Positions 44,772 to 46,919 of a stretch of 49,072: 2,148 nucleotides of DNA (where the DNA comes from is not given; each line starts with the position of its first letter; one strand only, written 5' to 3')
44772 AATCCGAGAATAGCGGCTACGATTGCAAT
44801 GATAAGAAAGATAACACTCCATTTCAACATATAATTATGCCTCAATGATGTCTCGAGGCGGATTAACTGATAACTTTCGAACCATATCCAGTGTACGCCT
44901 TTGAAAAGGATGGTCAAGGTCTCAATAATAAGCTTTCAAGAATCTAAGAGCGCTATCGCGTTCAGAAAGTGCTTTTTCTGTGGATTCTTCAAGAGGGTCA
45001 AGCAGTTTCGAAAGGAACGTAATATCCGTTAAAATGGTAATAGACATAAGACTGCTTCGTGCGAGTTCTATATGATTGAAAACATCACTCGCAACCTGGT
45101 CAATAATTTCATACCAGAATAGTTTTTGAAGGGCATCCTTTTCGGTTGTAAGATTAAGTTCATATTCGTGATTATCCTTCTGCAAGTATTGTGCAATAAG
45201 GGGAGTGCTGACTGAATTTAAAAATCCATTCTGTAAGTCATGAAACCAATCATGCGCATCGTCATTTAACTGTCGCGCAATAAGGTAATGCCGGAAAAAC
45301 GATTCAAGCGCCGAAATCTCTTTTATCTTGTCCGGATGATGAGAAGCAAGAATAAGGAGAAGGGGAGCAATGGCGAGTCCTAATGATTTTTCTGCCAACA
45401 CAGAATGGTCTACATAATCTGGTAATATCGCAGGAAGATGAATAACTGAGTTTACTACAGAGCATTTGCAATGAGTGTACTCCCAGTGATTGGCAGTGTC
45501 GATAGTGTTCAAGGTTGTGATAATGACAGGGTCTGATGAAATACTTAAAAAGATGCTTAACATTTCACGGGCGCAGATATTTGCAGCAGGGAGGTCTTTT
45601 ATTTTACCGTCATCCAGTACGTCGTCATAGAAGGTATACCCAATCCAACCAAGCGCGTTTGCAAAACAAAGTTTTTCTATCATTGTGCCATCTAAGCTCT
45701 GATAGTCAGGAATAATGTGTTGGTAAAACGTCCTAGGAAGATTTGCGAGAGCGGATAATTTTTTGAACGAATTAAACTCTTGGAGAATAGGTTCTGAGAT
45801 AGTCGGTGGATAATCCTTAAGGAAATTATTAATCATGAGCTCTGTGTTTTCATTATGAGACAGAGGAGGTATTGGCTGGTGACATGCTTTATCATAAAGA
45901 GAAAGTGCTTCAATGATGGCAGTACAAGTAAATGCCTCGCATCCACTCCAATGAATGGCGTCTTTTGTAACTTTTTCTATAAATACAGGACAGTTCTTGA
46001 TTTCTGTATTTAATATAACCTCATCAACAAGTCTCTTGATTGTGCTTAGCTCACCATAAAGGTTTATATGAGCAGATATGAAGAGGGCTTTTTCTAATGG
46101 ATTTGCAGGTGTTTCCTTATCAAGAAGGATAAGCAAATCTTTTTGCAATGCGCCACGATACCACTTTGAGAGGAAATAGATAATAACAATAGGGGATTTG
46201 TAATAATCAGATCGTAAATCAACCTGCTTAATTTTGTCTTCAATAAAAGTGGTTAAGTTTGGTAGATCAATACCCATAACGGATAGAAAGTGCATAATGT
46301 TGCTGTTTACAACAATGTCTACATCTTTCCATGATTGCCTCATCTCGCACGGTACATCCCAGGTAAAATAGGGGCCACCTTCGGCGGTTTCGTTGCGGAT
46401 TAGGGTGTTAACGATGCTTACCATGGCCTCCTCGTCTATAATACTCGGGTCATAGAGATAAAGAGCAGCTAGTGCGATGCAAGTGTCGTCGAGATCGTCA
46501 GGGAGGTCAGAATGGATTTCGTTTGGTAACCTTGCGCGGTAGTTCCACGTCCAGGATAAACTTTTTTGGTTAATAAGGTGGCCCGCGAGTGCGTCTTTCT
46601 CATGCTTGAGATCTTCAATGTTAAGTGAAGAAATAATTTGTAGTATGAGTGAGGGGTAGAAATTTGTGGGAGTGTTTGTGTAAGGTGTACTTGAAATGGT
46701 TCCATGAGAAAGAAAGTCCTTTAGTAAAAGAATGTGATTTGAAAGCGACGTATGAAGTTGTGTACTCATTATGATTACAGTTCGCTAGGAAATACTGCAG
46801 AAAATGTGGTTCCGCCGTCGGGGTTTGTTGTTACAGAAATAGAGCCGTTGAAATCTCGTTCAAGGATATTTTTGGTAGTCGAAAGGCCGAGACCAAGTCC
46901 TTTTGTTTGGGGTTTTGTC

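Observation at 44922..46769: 615-aa protein combining a class-II-like DxDDT motif with two class-I DDxxD motifs (bifunctional terpenoid cyclase/synthase-like), coupled to a histidine kinase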

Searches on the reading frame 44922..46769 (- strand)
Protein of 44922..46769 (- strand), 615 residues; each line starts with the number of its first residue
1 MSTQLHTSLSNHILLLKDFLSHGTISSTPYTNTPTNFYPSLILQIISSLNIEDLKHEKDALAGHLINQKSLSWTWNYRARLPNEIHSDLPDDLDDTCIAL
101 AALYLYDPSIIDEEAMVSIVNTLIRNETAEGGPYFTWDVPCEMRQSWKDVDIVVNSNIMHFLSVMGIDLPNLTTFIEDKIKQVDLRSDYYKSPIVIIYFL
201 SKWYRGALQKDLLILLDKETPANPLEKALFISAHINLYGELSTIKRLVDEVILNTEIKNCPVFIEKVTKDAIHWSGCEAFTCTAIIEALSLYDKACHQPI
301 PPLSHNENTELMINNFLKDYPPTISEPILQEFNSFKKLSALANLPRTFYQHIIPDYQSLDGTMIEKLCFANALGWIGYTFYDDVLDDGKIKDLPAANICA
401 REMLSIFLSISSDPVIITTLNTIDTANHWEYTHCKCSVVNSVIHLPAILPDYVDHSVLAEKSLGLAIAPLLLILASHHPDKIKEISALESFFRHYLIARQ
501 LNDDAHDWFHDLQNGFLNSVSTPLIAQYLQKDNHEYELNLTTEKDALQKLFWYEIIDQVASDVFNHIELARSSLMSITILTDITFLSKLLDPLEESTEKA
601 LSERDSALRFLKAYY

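Call 3: search_protein_families(library=pfam, proteins=[window:44922-46769:-], max_evalue=0.1)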
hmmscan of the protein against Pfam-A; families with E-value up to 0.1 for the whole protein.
window:44922-46769:- (615 aa): 1 family
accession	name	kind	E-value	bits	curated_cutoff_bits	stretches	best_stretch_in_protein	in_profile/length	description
PF07438.16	DUF1514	-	0.034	14.5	25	1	466-498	8-39/62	Protein of unknown function (DUF1514)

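Call 4: search_protein_families(library=ncbifam, proteins=[window:44922-46769:-], max_evalue=0.1)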
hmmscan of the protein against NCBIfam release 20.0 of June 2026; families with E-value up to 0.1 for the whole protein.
window:44922-46769:- (615 aa): 1 family
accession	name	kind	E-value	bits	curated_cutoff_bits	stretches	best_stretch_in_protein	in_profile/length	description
NF010715.0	PRK14117.1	equivalog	0.077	12.5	421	0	208-264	156-213/230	phosphoglycerate mutase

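Call 5: find_homologous_proteins(query=window:44922-46769:-)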
Query window:44922-46769:- (615 aa): 108 proteins with E <= 0.001 among 8000 candidates.
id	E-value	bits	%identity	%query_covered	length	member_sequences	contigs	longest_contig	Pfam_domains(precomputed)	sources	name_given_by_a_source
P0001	0.0e+0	1395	100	100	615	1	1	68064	-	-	-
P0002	1.6e-177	610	51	93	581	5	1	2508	-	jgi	jgi:hypothetical protein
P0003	3.3e-125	437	41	94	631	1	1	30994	PF28380.1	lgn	-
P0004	7.5e-105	370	35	100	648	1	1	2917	-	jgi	jgi:hypothetical protein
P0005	1.2e-101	359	35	99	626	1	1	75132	-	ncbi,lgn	-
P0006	1.2e-101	359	36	96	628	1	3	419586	-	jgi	jgi:hypothetical protein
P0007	9.8e-101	356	37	94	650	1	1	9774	-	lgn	-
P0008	7.0e-99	350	37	94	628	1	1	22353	-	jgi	jgi:hypothetical protein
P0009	3.1e-98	348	36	94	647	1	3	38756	-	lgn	-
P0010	1.2e-96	343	35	94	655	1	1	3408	-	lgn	-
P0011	3.3e-96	341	35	96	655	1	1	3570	-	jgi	-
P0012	4.3e-96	341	39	90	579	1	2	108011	-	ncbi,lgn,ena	-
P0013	5.6e-96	341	37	97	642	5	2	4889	-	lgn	-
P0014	1.1e-92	330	35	95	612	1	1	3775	-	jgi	-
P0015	4.1e-92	328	36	100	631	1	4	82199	-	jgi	jgi:hypothetical protein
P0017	1.6e-86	309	34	96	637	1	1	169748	-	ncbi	-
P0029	4.7e-81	291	33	94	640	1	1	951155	-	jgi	jgi:hypothetical protein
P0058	1.5e-74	270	31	94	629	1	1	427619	-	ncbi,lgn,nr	ncbi:MAG: hypothetical protein JWN38_545 [Candidatus Saccharibacteria bacterium]|nr:hypothetical pro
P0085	7.8e-69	251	31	96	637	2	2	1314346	-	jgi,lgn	jgi:hypothetical protein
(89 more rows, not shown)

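Call 6: search_solved_structures(query=window:44922-46769:-, max_evalue=10, show_alignments=3)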
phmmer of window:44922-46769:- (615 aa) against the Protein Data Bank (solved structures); distinct sequences matched with E-value up to 10: 1.
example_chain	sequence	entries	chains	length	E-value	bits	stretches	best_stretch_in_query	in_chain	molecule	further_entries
6chj_A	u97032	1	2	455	1.7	10.4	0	107-184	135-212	Diacylglycerol O-acyltransferase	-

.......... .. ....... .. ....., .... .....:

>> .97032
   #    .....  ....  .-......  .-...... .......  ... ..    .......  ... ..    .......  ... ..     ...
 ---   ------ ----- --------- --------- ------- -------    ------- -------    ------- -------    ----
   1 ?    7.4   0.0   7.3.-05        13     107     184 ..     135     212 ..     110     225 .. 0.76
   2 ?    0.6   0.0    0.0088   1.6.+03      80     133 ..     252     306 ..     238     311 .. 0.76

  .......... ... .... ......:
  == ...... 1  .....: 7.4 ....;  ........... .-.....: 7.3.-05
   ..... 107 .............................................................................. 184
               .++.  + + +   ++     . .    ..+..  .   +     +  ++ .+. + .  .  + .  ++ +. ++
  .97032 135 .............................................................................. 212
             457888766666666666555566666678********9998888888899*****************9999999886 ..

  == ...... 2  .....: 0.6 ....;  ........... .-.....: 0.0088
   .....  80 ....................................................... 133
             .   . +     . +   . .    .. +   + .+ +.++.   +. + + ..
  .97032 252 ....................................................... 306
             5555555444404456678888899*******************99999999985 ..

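Call 9: search_protein_families(library=pfam, alignment_id=A1, max_evalue=0.01)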
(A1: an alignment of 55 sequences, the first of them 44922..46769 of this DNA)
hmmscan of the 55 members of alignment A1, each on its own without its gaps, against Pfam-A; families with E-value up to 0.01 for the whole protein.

A. member 1, window:44922-46769:- (615 aa): 0 families

B. families by the number of members that match (of 55 scanned): 9 families
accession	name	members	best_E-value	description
PF13243.12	SQHop_cyclase_C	13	2e-07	Squalene-hopene cyclase C-terminal domain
PF07678.20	TED_complement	9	4.1e-06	A-macroglobulin TED domain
PF19086.5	Terpene_syn_C_2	2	1.4e-05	Terpene synthase family 2, C-terminal metal binding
PF13249.12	SQHop_cyclase_N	2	0.00022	Squalene-hopene cyclase N-terminal domain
PF00432.27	Prenyltrans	1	0.00047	Prenyltransferase alpha-alpha toroid domain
PF09210.16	BE_C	1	0.0014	1,4-alpha-glucan branching enzyme, C-terminal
PF18937.5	DUF5685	1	0.0018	Family of unknown function (DUF5685)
PF09492.16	Pec_lyase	1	0.0045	Pectic acid lyase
PF07438.16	DUF1514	1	0.0062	Protein of unknown function (DUF1514)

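Call 10: search_solved_structures(query=A1, max_evalue=10, show_alignments=5)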
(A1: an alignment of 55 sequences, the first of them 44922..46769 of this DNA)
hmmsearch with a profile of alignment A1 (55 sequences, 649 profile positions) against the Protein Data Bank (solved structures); distinct sequences matched with E-value up to 10: 19.
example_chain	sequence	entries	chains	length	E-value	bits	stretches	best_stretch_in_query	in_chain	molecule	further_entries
9mhs_B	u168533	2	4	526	8.9e-17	64.1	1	44-309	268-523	Drimenol Synthase | Haloacid dehalogenase superfamily, subfamily IA, variant 3 with third motif having DD or E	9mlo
9m7d_A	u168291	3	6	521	2.3e-15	59.4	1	44-309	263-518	Haloacid dehalogenase superfamily, subfamily IA, variant 3 with third motif having DD or E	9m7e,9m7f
1gsz_A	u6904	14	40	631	0.00067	21.5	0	8-86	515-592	SQUALENE--HOPENE CYCLASE | SQUALENE-HOPENE CYCLASE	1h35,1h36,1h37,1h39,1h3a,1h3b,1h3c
2sqc_A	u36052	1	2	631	0.00078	21.3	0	8-86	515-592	SQUALENE-HOPENE CYCLASE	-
3sqc_A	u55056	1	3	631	0.0011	20.8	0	8-86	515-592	SQUALENE--HOPENE CYCLASE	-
8pak_A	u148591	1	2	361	0.0047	18.7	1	8-177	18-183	Squalene--hopene cyclase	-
6sbf_A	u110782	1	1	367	0.26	13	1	39-85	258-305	MstE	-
6sbg_A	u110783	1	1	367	0.27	12.9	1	39-85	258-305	MstE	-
6sbb_A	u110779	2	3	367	0.28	12.9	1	39-85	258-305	MstE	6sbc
2f9j_A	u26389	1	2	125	0.28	12.9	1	404-443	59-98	Pre-mRNA branch site protein p14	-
2f9d_A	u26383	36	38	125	0.28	12.9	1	404-443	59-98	Pre-mRNA branch site protein p14 | Splicing factor 3B subunit 6 | SF3b14a, Splicing factor 3B subunit 6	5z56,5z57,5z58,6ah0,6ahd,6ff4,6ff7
6sbe_A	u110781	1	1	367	0.29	12.9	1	39-85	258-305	MstE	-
6sbd_A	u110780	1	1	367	0.3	12.8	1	39-85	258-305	MstE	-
4y72_C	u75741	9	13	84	0.76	11.4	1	358-409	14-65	Cyclin-dependent kinases regulatory subunit 2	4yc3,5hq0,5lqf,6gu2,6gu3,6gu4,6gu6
8gjg_A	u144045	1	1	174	0.91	11.2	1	211-367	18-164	gluc_A04_0005 Binder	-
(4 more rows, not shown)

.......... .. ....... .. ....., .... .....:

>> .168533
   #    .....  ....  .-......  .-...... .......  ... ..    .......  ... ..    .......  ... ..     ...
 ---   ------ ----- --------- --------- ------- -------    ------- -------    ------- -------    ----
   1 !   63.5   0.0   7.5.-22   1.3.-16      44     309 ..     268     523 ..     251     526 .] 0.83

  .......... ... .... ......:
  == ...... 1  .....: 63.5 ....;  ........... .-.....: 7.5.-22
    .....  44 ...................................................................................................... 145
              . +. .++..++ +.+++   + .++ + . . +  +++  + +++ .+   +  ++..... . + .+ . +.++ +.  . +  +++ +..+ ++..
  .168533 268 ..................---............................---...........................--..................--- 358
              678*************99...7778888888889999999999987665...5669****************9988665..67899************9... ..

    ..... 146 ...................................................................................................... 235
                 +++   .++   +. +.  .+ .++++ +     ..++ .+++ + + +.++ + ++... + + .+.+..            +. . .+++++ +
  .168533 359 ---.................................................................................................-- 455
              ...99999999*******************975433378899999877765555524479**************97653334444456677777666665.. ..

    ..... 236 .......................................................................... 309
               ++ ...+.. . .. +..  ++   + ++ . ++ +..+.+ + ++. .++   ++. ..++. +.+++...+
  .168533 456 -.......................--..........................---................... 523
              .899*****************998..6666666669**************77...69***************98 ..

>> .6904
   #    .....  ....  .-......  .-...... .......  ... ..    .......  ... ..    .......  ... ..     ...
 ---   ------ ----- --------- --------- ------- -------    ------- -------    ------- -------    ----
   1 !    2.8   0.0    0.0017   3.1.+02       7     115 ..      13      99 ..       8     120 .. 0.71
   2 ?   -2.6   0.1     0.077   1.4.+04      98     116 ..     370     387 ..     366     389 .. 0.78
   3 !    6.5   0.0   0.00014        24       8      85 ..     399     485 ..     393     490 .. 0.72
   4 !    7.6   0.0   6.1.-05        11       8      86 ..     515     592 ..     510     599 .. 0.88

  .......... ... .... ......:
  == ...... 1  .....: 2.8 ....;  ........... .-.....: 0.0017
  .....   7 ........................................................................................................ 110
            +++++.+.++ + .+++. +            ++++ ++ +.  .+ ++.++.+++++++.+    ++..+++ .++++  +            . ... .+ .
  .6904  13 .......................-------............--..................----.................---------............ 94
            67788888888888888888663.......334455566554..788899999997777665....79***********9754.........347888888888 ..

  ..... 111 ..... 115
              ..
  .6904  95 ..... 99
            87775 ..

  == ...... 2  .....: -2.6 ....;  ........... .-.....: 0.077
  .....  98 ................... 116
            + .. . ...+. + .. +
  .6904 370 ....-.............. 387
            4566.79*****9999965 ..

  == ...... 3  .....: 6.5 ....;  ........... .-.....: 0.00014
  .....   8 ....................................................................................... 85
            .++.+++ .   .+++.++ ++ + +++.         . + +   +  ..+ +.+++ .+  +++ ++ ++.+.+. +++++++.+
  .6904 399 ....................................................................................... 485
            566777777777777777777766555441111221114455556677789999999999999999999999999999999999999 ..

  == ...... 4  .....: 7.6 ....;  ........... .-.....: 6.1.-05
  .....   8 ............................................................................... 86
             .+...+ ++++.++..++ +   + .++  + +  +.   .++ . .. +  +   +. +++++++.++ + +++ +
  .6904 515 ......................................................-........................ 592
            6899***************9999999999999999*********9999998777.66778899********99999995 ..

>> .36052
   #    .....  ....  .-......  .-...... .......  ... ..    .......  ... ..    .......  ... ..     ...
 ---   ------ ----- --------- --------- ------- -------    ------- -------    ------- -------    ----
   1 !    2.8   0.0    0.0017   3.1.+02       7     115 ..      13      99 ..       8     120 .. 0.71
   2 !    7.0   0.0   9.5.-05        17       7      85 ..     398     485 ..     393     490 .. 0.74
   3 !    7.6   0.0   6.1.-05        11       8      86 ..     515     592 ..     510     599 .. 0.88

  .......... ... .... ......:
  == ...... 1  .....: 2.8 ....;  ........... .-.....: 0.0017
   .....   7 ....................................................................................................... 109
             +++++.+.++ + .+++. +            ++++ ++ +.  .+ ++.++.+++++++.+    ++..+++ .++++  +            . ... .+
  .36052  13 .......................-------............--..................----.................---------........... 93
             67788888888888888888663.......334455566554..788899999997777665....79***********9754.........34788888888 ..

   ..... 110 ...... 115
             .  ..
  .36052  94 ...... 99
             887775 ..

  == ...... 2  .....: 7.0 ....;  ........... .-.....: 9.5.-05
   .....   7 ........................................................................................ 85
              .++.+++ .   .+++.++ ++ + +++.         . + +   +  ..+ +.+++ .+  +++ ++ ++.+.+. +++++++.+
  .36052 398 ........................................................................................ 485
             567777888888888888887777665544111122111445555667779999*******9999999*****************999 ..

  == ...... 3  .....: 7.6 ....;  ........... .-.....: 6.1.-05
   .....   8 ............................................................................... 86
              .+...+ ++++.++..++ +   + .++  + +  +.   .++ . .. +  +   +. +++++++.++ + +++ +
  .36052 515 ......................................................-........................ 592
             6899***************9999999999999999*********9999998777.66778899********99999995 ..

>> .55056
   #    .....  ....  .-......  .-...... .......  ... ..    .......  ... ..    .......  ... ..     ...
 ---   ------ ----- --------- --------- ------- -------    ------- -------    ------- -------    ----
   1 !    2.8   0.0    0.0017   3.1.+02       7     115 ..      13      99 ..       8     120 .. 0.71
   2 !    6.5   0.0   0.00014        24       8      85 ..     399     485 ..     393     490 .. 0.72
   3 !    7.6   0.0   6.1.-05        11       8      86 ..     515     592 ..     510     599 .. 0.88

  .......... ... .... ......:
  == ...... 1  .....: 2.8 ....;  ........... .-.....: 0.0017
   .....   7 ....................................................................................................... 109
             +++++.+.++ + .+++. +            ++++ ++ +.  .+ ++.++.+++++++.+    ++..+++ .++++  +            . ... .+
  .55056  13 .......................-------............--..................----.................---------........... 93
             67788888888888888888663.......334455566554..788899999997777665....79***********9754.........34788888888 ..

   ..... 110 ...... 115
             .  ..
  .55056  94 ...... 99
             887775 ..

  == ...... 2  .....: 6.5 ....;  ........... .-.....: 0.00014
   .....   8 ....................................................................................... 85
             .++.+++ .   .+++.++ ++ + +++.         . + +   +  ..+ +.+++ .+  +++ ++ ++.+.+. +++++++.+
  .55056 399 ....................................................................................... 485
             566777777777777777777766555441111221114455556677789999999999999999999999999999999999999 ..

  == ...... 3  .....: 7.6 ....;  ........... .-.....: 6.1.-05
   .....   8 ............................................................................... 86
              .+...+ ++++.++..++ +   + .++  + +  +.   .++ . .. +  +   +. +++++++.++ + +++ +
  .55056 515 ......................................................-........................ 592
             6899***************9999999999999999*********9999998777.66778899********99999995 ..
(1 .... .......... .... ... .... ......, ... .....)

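Call 13: find_encoding_contigs(protein=P0005, flank=10000, max_places=2)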
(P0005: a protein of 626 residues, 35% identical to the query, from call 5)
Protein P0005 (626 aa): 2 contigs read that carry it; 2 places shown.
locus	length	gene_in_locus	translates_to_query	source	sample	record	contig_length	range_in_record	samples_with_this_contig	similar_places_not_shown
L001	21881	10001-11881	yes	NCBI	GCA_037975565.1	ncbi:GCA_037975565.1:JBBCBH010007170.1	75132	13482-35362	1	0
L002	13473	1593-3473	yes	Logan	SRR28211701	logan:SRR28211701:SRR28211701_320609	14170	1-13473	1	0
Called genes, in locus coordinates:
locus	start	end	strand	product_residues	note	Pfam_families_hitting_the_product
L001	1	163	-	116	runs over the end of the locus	-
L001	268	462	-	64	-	PF00472:RF-1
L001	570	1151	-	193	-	PF03462:PCRF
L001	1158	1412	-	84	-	PF01197:Ribosomal_L31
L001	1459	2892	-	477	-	PF13406:SLT_2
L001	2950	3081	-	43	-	-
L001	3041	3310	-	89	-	PF14693:Ribosomal_TL5_C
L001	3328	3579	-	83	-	PF01386:Ribosomal_L25p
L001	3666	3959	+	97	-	-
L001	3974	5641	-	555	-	PF01565:FAD_binding_4, PF02913:FAD-oxidase_C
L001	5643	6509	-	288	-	PF01116:F_bP_aldolase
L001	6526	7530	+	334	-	PF00294:PfkB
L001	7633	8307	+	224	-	PF00072:Response_reg, PF00486:Trans_reg_C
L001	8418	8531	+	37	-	-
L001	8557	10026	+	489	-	PF02518:HATPase_c, PF14501:HATPase_c_5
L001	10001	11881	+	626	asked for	-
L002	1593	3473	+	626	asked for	-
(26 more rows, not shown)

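Call 14: find_encoding_contigs(protein=P0003, flank=10000, max_places=2)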
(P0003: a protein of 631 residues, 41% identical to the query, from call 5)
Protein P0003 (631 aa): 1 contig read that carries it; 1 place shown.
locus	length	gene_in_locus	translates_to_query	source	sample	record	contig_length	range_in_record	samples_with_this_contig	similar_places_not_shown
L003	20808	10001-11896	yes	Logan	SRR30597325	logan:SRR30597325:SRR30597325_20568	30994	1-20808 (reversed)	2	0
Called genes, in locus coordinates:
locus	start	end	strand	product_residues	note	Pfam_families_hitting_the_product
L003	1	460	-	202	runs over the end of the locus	-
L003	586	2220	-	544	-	PF18962:Por_Secre_tail (faint)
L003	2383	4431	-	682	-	-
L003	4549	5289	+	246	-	PF13462:Thioredoxin_4 (weak), PF01323:DSBA, PF13098:Thioredoxin_2 (faint), PF13462:Thioredoxin_4 (weak)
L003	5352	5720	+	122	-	-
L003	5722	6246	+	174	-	PF02600:DsbB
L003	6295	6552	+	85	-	PF04070:DUF378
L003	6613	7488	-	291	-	PF01522:Polysacc_deac_1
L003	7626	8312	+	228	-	PF00072:Response_reg, PF00486:Trans_reg_C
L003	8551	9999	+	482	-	PF02518:HATPase_c, PF14501:HATPase_c_5 (weak)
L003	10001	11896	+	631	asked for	PF28380:AstC-like_C (faint)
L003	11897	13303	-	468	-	PF01566:Nramp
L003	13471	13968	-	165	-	-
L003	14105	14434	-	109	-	PF01329:Pterin_4a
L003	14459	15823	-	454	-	PF01946:Thi4 (weak), PF01266:DAO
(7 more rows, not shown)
